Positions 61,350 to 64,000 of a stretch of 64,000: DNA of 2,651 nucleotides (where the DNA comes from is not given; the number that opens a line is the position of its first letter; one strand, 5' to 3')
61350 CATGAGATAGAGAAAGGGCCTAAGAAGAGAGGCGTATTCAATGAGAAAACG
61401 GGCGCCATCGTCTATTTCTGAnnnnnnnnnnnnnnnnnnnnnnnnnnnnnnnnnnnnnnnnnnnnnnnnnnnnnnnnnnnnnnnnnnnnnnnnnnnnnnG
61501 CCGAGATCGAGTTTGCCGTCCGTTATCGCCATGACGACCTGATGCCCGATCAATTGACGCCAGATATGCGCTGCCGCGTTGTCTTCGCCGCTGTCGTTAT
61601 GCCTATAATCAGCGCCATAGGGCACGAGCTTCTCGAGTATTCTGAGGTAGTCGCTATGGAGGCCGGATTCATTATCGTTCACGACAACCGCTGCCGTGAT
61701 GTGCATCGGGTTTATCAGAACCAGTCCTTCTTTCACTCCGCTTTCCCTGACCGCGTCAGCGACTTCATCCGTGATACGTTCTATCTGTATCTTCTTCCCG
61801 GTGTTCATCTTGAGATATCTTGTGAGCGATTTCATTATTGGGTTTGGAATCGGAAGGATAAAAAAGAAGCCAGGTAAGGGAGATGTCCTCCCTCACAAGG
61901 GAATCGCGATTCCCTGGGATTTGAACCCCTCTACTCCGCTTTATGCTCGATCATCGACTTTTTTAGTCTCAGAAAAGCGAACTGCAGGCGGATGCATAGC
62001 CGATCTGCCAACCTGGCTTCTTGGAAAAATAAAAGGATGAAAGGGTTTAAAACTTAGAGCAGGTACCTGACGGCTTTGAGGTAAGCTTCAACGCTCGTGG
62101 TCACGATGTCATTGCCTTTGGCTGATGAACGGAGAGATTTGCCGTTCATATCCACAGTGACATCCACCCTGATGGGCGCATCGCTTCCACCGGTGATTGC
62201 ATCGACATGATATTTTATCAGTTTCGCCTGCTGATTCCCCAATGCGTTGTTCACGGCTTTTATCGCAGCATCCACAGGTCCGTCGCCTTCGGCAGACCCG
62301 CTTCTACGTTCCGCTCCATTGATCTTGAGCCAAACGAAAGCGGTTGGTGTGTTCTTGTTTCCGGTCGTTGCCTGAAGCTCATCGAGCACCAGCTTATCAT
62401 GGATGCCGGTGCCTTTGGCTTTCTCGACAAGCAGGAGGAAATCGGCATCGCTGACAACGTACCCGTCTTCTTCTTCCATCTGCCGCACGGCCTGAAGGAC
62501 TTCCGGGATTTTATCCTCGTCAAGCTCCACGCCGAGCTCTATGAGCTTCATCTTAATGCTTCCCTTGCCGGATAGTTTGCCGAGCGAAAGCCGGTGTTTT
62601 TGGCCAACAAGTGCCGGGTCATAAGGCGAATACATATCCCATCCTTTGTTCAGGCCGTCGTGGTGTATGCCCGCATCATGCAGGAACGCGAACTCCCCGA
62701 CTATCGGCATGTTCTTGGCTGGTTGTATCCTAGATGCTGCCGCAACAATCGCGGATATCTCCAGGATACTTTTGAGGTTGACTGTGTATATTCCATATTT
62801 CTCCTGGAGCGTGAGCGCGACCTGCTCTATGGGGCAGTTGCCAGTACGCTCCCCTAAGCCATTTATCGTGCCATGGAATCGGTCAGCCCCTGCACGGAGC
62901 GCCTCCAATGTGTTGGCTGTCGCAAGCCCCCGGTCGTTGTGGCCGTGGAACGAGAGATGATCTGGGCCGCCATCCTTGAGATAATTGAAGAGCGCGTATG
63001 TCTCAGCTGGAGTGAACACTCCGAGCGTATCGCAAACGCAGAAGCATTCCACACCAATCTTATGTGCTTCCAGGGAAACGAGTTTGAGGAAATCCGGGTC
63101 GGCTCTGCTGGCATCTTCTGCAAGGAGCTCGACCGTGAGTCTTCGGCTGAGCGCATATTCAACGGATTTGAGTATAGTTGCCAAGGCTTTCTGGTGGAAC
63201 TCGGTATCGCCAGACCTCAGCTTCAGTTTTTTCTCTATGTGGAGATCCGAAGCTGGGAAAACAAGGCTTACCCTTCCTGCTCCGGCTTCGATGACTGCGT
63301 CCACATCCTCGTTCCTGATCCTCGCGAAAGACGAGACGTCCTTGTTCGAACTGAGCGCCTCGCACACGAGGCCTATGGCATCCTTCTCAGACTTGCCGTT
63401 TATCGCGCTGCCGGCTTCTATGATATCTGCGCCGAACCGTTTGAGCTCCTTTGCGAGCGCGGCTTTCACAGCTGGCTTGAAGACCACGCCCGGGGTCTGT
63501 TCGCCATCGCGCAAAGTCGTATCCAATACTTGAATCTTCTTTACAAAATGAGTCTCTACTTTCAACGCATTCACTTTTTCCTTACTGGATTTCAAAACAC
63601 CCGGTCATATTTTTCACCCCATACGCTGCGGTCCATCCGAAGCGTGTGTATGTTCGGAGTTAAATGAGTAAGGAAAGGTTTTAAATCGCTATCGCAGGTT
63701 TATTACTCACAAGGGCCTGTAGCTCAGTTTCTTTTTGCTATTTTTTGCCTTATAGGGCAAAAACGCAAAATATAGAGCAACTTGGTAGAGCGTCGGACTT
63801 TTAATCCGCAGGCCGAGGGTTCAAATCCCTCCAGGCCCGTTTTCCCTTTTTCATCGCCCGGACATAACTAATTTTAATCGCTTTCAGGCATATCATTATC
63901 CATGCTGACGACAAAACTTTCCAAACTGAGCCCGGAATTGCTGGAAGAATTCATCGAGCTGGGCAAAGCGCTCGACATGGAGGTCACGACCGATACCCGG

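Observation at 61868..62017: tRNA-Cys(GCA) gene carrying two introns, one in the T-arm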

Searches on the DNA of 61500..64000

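Call 7: search_rna_families(source=window, start=61500, end=64000, threshold=evalue, max_evalue=10, show_alignments=4)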
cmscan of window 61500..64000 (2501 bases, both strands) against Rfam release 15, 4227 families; matches with E-value up to 10: 6.
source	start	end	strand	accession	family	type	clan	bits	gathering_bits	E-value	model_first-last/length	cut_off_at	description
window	63776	63831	+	RF00005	tRNA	Gene; tRNA;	CL00001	33.4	29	0.00014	9-63/71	no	tRNA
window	63801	63839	-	RF04351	Plastid-psbl-rps4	Cis-reg;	-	24.2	68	0.042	1-53/53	no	Plastid-psbl-rps4 3UTR RNA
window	63361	63398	-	RF01783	b55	Gene; sRNA;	-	23.9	70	0.42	1-61/61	no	Mycobacterium B11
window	62318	62389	-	RF00700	mir-375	Gene; miRNA;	-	17.5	46.7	1.5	1-67/67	no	mir-375 microRNA precursor family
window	61764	61800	-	RF04351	Plastid-psbl-rps4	Cis-reg;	-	16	68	7.3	1-53/53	no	Plastid-psbl-rps4 3UTR RNA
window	62138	62296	-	RF02504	Atu_L1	Gene; sRNA;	-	13.9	60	4.5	1-174/174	no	Rhizobiales sRNA Atu_L1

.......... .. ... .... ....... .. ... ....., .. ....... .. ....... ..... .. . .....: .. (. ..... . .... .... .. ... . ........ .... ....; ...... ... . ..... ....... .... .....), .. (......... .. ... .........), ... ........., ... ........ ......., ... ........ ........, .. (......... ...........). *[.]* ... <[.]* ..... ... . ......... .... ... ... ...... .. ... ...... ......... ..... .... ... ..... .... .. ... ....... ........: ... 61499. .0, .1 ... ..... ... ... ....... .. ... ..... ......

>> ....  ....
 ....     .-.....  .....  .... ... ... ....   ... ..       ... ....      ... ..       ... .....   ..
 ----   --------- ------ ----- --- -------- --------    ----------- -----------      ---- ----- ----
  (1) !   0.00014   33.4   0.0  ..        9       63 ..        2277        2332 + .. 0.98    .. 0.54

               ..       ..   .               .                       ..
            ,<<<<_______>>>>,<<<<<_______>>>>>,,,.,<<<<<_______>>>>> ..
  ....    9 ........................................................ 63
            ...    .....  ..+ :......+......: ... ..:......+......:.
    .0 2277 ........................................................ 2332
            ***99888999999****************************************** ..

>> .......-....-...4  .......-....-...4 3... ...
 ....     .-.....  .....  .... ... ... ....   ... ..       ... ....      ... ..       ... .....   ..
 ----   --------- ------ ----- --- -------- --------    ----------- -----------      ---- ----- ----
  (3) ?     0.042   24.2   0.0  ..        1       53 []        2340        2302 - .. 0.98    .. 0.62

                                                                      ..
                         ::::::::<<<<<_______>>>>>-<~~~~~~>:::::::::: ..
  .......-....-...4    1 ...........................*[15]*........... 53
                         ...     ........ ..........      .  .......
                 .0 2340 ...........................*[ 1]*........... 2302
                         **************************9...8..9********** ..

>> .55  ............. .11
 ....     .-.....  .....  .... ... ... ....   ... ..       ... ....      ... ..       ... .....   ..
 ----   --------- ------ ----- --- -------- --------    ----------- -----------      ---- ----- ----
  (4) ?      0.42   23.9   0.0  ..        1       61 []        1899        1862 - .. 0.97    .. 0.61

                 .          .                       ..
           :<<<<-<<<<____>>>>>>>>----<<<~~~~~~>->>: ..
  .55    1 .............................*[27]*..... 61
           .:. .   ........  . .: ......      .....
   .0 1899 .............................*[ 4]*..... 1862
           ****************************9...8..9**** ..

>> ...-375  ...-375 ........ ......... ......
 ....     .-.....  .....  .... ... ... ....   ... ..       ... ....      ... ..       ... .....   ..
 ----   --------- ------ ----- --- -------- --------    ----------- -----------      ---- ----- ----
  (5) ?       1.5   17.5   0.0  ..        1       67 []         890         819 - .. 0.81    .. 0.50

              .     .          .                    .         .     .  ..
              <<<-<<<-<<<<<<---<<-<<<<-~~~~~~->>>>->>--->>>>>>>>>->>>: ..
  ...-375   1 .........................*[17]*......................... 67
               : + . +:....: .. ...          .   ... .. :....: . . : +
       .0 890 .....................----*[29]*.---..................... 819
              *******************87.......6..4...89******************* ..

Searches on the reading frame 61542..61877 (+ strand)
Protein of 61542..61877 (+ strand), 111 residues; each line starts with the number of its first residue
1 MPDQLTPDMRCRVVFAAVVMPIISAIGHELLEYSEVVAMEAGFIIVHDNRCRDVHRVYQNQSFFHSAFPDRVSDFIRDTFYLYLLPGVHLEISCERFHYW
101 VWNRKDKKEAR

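Call 62: search_protein_families(library=pfam, proteins=[window:61542-61877:+], max_evalue=0.01)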
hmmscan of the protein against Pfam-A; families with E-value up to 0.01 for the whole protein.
window:61542-61877:+ (111 aa): 0 families
